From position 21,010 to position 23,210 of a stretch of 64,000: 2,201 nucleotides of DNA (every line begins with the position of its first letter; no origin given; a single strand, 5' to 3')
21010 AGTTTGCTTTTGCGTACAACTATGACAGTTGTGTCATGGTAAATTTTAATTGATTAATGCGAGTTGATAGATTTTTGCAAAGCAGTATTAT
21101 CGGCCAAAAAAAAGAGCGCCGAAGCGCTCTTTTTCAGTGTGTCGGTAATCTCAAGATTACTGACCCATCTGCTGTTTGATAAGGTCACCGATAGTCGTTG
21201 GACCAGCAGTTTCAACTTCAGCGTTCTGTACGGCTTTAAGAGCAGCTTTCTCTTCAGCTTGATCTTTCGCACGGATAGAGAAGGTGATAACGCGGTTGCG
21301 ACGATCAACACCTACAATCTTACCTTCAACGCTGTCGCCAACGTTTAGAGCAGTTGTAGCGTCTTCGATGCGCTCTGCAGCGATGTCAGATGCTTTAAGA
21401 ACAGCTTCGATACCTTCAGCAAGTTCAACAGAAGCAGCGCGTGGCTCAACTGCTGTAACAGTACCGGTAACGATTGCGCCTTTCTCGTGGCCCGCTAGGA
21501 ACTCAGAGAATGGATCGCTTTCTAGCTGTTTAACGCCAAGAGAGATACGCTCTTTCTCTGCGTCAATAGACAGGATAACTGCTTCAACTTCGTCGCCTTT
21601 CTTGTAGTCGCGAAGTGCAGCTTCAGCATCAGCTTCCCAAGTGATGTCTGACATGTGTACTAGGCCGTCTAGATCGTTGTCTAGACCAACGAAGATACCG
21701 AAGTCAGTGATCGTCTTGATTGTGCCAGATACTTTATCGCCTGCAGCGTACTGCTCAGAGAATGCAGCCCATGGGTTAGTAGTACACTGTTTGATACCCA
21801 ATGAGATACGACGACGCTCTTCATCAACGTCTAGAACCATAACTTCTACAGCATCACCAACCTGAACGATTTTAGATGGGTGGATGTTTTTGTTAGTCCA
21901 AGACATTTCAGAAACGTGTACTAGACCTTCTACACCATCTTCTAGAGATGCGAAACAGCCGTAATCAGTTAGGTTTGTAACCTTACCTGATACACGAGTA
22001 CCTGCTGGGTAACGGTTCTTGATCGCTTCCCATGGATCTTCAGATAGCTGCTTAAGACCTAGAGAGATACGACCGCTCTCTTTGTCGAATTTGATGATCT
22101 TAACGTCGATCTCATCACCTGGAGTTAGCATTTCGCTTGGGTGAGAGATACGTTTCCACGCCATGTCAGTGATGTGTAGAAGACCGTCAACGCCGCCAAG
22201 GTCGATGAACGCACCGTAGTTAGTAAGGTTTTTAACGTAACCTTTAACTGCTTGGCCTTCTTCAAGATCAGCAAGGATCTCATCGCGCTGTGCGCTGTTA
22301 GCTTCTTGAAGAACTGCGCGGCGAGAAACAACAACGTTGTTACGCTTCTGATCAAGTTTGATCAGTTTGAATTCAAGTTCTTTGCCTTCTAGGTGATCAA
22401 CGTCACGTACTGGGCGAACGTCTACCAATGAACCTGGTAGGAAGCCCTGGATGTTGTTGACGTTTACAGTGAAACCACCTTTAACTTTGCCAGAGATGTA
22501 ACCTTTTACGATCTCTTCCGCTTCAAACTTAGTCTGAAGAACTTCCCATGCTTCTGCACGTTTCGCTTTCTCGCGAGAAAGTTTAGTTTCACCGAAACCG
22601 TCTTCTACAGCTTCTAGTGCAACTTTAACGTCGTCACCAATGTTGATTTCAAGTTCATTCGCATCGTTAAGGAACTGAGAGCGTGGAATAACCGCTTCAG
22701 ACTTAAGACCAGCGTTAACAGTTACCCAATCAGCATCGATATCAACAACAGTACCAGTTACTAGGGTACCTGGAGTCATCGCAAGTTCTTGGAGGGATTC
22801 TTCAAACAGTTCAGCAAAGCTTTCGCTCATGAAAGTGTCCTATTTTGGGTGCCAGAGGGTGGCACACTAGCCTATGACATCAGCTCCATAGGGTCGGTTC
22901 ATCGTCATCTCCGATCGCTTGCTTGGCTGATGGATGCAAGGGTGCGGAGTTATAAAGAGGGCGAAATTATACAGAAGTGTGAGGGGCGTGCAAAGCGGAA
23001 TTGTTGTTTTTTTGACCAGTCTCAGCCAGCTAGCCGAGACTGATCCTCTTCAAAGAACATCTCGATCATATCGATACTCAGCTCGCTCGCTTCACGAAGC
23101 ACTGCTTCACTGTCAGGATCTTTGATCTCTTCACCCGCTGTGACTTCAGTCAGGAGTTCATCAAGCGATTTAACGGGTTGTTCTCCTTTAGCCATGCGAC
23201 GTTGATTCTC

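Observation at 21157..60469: Two full-length, deeply diverged ribosomal protein S1 genes in one genome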

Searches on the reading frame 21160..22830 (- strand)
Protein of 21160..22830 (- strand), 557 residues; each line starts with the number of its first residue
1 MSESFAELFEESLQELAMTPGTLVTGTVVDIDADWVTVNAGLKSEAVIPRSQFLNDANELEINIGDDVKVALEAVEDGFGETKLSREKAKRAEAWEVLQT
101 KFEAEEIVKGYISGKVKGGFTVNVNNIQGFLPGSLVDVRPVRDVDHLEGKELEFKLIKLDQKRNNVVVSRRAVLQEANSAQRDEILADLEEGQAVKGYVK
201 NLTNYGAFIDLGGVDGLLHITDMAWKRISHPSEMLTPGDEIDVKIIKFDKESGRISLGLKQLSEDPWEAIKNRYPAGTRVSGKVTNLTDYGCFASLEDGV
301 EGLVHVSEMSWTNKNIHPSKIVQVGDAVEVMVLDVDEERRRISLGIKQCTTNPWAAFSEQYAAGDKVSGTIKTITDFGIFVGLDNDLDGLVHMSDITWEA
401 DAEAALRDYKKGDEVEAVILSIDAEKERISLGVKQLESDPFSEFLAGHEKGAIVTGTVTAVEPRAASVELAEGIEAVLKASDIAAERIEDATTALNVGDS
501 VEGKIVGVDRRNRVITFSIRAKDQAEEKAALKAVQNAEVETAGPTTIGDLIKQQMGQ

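Call 4: search_protein_families(library=ncbifam, proteins=[window:21160-22830:-])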
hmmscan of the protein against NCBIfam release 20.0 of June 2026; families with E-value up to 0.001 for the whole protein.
window:21160-22830:- (557 aa): 35 families (the best 25 are shown)
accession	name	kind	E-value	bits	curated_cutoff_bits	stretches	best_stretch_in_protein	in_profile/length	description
NF004954.0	PRK06299.1-4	equivalog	1.8e-274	911.1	727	1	1-556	1-557/560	30S ribosomal protein S1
NF004951.0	PRK06299.1-1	equivalog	1.3e-267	888.7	918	1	1-540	1-540/556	30S ribosomal protein S1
TIGR00717.1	rpsA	equivalog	1.6e-208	693.4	577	1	3-520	1-516/516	30S ribosomal protein S1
NF004955.0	PRK06299.1-5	equivalog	4.6e-206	685.4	878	1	2-542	9-550/566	30S ribosomal protein S1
NF004952.0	PRK06299.1-2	equivalog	7.5e-206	684.9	524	1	3-555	31-578/580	30S ribosomal protein S1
NF004953.0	PRK06299.1-3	equivalog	2.6e-175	584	720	1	3-540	30-558/580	30S ribosomal protein S1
NF005208.0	PRK06676.1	equivalog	1.1e-166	554.7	368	3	6-348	3-349/391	30S ribosomal protein S1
NF000907.0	PRK00087.1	equivalog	1.5e-165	552.1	624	3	4-312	286-599/671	bifunctional 4-hydroxy-3-methylbut-2-enyl diphosphate reductase/30S ribosomal protein S1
NF005911.0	PRK07899.1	equivalog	3.3e-126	421.9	691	3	19-310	34-327/486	30S ribosomal protein S1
NF010379.0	PRK13806.1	equivalog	4.4e-123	411.5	648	2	2-384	14-400/491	30S ribosomal protein S1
NF004956.0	PRK06299.1-6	equivalog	4.2e-116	388.7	711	1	3-555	15-553/554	30S ribosomal protein S1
NF005973.0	PRK08059.1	equivalog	2.8e-72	240.6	148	4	272-352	3-82/123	S1 domain-containing post-transcriptional regulator GSP13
NF005639.0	PRK07400.1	equivalog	3.1e-69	233.3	460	4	3-273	16-278/318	30S ribosomal protein S1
NF040579.1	S1_dom_CvfD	subfamily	1e-66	222.2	117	4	275-352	2-78/113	CvfD/Ygs/GSP13 family RNA-binding post-transcriptional regulator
NF008805.1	PRK11824.1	equivalog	3.3e-48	164.6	471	4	175-261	596-682/683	polyribonucleotide nucleotidyltransferase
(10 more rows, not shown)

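Call 5: search_protein_families(library=pfam, proteins=[window:21160-22830:-])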
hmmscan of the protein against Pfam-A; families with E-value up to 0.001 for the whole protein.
window:21160-22830:- (557 aa): 5 families
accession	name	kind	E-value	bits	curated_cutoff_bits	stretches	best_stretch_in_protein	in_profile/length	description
PF00575.29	S1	-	3.3e-94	309.8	22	6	189-260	2-74/74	S1 RNA binding domain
PF23459.1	S1_RRP5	-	1.3e-22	80.6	27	1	276-340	3-66/72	RRP5 S1 domain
PF21710.3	Spt6_S1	-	1.5e-17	64.1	27.5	1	450-523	16-90/91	Spt6, S1/OB domain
PF13509.12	S1_2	-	3.4e-06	27.5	21.8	0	364-397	2-35/61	S1 domain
PF17092.11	PCB_OB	-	7.4e-06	27.1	27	0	267-334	21-99/111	Penicillin-binding protein OB-like domain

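Call 13: find_related_loci(query=window:21160-22830:-, collection=genome_contigs, flank=5000)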
Query window:21160-22830:- (557 aa) in genome_contigs; peptide patterns used: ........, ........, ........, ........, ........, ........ (x = any residue, [..] = any of these).
600 stretches matched a pattern (row limit reached: there are more); 595 encode a relative of the query (tblastn E <= 1e-3); the best 80 are kept; 80 distinct loci.
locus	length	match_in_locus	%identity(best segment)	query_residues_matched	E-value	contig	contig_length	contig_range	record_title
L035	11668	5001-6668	86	1-556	0e+0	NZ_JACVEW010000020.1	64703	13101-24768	Marinobacterium alkalitolerans strain AK62 NODE_20_length_64703_cov_87.596865, whole genome shotgun sequence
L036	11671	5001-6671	85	1-557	0e+0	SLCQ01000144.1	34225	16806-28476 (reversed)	MAG: Nitrincola sp. isolate CSSed162cmB_509 CSSed16-2cmB-1623, whole genome shotgun sequence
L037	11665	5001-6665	84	1-555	0e+0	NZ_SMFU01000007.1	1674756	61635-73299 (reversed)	Marinobacterium mangrovicola strain DSM 27697 Ga0180977_101, whole genome shotgun sequence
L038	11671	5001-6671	83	1-557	0e+0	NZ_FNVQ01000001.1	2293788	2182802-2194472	Marinobacterium lutimaris strain DSM 22012, whole genome shotgun sequence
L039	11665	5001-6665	83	1-555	0e+0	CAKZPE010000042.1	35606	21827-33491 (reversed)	MAG TPA_asm: uncultured Oceanospirillaceae bacterium isolate ERR2094167_bin.125_CONCOCT_v1.1_MAG genome assembly, contig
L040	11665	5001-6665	83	1-555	0e+0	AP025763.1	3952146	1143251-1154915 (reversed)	Neptuniibacter sp. PT1 DNA, complete genome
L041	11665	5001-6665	83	1-555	0e+0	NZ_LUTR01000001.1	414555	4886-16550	Neptuniibacter marinus strain ATR 1.1 contig_1, whole genome shotgun sequence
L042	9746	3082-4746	81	1-555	0e+0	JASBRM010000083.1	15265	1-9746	MAG: Neptuniibacter sp. isolate BWSM_103 k141_297507, whole genome shotgun sequence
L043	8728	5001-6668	81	1-556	0e+0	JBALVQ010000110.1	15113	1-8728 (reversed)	MAG: Amphritea sp. isolate 5NakV-12 NODE_1008_length_15113_cov_12.565879, whole genome shotgun sequence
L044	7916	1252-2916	79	1-555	0e+0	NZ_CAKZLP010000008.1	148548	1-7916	MAG: uncultured Amphritea sp. isolate ERR2094169_bin.10_CONCOCT_v1.1_MAG ERZ650157.70, whole genome shotgun sequence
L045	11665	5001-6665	77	1-555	0e+0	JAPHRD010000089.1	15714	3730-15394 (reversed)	MAG: Motiliproteus sp. isolate N1D-Bin_8 c_000000100633, whole genome shotgun sequence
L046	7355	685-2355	76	1-557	0e+0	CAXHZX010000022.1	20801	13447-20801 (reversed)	MAG TPA_asm: uncultured Oceanospirillaceae bacterium isolate ERR7163073_concoct_1 genome assembly, contig: ERZ8868456.15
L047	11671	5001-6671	76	1-557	0e+0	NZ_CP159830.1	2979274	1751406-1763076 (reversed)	Candidatus Njordibacter sp. Uisw_056 chromosome, complete genome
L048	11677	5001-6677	72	1-557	0e+0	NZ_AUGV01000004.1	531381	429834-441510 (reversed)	Oceanobacter kriegii DSM 6294 G516DRAFT_scaffold00003.3_C, whole genome shotgun sequence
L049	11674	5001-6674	71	1-557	0e+0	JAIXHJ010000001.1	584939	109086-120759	MAG: Pseudomonadota bacterium isolate bin02 ROSE_m_32_bin2_000002, whole genome shotgun sequence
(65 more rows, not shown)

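Call 65: search_solved_structures(query=window:21160-22830:-, max_evalue=1e-50, show_alignments=1)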
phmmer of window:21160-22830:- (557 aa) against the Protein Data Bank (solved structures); distinct sequences matched with E-value up to 1e-50: 11.
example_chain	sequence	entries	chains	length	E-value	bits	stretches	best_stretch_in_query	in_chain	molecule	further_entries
6h4n_y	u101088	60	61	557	1.2e-241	806.4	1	1-541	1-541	30S ribosomal protein S1 | Small ribosomal subunit protein bS1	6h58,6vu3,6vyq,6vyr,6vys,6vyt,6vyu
7qgh_t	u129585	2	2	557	1.8e-241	805.9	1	1-541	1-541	30S ribosomal protein S1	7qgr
6bu8_Z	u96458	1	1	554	3.4e-240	801.7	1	4-541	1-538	30S ribosomal protein S1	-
9qqq_V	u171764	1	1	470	4.5e-187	626.4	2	1-261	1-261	Small ribosomal subunit protein bS1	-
6vz3_H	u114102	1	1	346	3.1e-163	547.7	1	3-348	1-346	30S ribosomal protein S1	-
9zcd_A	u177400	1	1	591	2e-126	426.3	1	15-355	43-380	30S ribosomal protein S1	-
4q7j_D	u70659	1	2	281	4.7e-120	405.3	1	1-273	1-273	30S ribosomal protein S1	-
8wi7_b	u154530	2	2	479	5.5e-86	292.8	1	18-401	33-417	30S ribosomal protein bS1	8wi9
7a05_A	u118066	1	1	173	1.8e-85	291.1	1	188-355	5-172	30S ribosomal protein S1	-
2mfl_A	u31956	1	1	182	2e-71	244.8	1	1-179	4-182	30S ribosomal protein S1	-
4r71_E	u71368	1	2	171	2.4e-68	234.7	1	2-171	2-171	30S ribosomal protein S1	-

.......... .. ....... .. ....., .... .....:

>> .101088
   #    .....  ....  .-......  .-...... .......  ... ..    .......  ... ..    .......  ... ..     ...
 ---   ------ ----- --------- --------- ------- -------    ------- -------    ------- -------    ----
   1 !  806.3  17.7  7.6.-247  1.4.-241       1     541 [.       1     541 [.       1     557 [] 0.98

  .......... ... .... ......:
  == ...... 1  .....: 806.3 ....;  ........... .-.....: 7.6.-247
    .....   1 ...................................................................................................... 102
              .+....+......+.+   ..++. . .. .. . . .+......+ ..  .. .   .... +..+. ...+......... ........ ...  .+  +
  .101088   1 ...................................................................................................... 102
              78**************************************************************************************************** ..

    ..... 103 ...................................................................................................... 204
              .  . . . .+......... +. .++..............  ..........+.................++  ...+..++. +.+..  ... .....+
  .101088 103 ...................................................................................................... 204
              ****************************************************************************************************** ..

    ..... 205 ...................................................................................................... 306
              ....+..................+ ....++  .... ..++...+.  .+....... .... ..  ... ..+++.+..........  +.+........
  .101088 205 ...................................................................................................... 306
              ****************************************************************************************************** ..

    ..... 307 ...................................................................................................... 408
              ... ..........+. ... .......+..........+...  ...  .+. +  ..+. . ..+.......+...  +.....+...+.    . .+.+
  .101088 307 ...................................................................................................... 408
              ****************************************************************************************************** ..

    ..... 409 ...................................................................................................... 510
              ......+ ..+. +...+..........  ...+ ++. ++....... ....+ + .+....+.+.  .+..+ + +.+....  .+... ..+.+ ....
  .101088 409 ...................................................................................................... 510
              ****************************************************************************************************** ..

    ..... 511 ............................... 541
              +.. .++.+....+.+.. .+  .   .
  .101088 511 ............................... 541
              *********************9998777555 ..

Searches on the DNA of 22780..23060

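Call 59: search_rna_families(source=window, start=22780, end=23060, threshold=evalue, max_evalue=10, show_alignments=2)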
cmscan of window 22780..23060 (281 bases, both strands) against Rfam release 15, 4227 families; matches with E-value up to 10: 2.
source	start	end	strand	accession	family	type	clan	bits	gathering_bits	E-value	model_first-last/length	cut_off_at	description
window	23014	23045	-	RF04167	mir-1972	Gene; miRNA;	-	14.6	90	4.4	1-81/81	no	mir-1972 microRNA precursor family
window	23014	23045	-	RF00711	mir-449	Gene; miRNA;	CL00087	13.6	60.4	4.5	1-86/86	no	mir-449 microRNA precursor family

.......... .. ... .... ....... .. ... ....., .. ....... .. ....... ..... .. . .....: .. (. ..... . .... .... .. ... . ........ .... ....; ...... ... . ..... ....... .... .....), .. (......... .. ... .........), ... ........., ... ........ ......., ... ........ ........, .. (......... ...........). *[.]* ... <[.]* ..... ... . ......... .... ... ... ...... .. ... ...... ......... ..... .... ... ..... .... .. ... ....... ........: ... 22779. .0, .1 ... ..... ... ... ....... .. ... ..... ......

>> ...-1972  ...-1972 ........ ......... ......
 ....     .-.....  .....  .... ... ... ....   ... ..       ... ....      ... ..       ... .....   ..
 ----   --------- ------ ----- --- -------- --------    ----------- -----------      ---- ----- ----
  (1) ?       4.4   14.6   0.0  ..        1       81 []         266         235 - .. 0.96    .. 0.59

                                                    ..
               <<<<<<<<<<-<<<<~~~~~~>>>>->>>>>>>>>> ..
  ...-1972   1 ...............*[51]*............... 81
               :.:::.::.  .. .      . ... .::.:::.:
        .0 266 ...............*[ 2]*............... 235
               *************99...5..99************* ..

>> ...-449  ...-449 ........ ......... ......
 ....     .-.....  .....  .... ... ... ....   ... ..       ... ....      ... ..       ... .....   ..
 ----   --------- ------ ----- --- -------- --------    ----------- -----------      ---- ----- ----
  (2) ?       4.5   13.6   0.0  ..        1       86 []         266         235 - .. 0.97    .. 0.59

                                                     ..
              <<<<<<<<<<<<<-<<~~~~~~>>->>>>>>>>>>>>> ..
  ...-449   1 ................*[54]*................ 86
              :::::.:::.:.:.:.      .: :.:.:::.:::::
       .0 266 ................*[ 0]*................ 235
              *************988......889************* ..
